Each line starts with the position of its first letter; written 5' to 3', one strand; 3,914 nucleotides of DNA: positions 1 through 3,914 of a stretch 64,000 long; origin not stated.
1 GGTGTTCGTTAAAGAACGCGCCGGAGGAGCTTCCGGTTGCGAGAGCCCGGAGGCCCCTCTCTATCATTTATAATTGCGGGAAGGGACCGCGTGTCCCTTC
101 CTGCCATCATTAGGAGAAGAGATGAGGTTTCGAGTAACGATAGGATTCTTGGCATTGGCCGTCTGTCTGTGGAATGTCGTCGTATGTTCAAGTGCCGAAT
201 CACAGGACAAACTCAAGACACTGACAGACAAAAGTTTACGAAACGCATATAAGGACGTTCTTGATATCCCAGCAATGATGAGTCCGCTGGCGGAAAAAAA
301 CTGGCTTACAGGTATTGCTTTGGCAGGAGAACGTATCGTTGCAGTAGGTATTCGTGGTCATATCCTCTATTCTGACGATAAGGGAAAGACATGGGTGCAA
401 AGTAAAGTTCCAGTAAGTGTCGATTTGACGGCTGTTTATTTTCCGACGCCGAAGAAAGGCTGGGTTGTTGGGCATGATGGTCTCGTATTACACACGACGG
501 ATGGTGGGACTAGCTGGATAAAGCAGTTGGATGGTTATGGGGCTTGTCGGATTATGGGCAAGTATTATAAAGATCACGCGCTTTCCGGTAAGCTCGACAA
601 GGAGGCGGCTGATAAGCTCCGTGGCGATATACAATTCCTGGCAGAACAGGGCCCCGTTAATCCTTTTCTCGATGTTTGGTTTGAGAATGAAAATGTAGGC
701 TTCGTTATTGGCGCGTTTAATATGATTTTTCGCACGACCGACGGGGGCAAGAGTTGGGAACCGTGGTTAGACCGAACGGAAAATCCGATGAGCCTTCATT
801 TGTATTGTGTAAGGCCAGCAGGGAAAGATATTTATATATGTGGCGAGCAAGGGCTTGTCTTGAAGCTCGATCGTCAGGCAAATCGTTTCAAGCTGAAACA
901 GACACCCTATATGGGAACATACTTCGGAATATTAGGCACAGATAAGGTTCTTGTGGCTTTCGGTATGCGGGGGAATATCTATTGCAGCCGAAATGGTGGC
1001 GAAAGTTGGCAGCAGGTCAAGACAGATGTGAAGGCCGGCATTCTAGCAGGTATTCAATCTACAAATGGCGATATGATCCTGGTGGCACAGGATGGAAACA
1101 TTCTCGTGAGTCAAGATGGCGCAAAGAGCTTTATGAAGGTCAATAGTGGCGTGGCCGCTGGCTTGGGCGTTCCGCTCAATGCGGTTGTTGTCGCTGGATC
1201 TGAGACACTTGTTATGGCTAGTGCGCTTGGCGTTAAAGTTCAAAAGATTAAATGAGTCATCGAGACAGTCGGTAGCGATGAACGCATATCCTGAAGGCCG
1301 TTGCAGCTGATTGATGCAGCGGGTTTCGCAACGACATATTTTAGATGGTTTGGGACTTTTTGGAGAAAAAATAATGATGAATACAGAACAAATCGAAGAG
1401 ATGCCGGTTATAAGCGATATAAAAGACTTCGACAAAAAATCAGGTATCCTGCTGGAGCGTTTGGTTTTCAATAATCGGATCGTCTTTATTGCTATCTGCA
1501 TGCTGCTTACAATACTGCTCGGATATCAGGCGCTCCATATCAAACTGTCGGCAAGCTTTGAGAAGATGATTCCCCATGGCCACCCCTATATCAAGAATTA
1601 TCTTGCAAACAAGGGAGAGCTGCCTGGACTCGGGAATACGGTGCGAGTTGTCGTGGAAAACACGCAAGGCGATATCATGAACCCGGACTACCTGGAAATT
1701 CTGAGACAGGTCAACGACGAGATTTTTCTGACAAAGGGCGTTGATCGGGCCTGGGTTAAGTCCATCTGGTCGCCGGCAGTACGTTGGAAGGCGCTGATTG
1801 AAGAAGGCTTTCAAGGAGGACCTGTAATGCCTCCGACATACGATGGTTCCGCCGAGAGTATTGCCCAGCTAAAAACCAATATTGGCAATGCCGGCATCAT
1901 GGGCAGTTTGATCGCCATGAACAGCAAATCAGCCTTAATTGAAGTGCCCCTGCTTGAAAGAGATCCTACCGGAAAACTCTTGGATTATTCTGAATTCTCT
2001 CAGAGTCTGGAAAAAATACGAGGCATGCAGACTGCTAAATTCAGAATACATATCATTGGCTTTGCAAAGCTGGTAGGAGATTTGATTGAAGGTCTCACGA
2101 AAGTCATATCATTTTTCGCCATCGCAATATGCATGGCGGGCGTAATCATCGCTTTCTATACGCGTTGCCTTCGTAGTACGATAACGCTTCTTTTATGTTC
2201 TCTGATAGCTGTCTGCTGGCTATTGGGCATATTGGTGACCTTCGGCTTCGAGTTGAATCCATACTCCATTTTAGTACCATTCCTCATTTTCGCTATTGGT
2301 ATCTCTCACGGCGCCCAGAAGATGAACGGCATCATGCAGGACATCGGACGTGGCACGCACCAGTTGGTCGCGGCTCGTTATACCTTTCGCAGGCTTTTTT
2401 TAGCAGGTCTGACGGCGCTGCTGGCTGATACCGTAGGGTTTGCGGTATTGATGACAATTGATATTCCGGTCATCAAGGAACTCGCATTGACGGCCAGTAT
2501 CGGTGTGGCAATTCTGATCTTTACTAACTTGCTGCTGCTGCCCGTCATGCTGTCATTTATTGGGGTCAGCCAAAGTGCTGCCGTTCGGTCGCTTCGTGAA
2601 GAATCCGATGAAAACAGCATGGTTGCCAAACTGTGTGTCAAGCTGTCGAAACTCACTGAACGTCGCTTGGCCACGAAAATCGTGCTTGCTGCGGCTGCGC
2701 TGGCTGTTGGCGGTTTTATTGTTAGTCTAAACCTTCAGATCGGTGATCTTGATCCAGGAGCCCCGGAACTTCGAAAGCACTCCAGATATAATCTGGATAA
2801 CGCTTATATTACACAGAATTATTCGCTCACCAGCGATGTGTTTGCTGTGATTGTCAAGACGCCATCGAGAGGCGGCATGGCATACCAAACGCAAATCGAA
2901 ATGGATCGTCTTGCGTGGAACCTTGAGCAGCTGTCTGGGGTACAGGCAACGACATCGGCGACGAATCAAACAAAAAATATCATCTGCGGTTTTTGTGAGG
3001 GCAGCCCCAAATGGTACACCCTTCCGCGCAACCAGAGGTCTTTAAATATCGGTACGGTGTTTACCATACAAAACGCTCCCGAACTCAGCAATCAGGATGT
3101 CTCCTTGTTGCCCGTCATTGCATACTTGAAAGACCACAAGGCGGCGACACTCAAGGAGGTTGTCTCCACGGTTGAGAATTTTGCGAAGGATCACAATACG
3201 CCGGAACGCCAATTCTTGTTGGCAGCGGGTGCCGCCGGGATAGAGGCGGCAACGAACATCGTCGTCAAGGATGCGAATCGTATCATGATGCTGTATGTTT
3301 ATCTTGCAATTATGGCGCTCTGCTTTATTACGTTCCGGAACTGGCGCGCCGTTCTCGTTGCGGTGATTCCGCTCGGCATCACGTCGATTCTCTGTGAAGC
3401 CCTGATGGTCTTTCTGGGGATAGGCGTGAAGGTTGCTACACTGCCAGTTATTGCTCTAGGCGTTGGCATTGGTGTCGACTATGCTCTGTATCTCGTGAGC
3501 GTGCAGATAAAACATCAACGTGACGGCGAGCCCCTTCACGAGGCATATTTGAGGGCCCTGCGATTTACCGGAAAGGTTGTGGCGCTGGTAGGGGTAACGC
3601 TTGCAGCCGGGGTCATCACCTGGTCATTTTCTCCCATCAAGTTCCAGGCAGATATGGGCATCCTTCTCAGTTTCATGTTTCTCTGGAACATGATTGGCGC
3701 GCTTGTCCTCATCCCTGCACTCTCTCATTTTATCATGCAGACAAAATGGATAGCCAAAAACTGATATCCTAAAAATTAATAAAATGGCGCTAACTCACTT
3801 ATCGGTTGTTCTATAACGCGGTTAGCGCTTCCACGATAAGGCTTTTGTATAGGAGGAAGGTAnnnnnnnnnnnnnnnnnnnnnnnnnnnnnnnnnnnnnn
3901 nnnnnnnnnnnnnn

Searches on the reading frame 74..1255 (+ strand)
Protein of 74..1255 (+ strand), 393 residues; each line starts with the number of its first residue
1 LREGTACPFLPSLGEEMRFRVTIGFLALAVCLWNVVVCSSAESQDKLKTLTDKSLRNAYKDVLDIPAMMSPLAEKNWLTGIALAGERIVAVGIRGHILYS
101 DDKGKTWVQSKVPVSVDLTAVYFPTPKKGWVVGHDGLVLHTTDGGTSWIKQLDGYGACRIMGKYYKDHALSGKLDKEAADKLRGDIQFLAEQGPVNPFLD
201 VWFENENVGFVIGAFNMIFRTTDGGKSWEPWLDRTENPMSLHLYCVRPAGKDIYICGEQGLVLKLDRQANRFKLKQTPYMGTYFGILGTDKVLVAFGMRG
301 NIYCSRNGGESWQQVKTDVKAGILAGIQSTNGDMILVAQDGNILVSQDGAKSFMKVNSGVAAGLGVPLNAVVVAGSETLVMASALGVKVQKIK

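Call 61: search_protein_families(library=ncbifam, proteins=[window:74-1255:+], max_evalue=0.00001)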
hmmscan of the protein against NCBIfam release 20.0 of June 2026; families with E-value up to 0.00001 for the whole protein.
window:74-1255:+ (393 aa): 2 families
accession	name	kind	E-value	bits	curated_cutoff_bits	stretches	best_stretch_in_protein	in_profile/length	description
NF010237.0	PRK13684.1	equivalog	4.3e-24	85.1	326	2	198-345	48-197/334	photosynthesis system II assembly factor Ycf48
NF045728.1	glycosyl_F510_1955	equivalog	7.5e-16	58.1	175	1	215-345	111-245/246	F510_1955 family glycosylhydrolase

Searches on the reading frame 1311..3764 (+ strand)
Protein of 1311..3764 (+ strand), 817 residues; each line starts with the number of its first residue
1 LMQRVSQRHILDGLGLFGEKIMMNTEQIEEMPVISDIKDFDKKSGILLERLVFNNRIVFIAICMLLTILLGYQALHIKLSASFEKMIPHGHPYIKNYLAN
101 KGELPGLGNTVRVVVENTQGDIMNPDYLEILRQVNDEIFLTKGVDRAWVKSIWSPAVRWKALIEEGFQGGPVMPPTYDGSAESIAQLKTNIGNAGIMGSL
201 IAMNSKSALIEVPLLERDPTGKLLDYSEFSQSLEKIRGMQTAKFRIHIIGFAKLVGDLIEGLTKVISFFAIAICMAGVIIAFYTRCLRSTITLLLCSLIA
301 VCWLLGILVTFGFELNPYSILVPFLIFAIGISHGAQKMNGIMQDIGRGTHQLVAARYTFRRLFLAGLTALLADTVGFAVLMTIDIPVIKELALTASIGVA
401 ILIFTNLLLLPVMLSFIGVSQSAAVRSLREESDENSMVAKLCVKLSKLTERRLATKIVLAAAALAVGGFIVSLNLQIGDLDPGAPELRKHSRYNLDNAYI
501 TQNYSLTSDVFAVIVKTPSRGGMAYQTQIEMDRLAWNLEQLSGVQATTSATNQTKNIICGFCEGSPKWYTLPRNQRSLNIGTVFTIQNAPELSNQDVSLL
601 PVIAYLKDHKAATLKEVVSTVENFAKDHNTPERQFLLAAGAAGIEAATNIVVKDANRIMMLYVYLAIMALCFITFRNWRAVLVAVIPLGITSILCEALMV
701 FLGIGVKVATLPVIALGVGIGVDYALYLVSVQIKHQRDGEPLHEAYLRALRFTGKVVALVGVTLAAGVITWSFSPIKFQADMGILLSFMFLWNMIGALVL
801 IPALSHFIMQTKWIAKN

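Call 61: search_protein_families(library=ncbifam, proteins=[window:1311-3764:+], max_evalue=0.00001)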
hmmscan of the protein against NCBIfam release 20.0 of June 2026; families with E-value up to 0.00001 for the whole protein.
window:1311-3764:+ (817 aa): 3 families
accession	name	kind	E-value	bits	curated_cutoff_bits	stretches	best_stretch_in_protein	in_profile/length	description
TIGR00921.1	2A067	subfamily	2.6e-45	154.7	351.9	2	54-469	2-405/733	hydrophobe/amphiphile efflux-3 (HAE3) family transporter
TIGR00833.1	actII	subfamily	3.6e-19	68.6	874.7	1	604-814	123-338/910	MMPL family RND transporter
TIGR03480.1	HpnN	hypoth_equivalog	1e-15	56.8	751.85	1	654-805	712-856/862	hopanoid biosynthesis associated RND transporter like protein HpnN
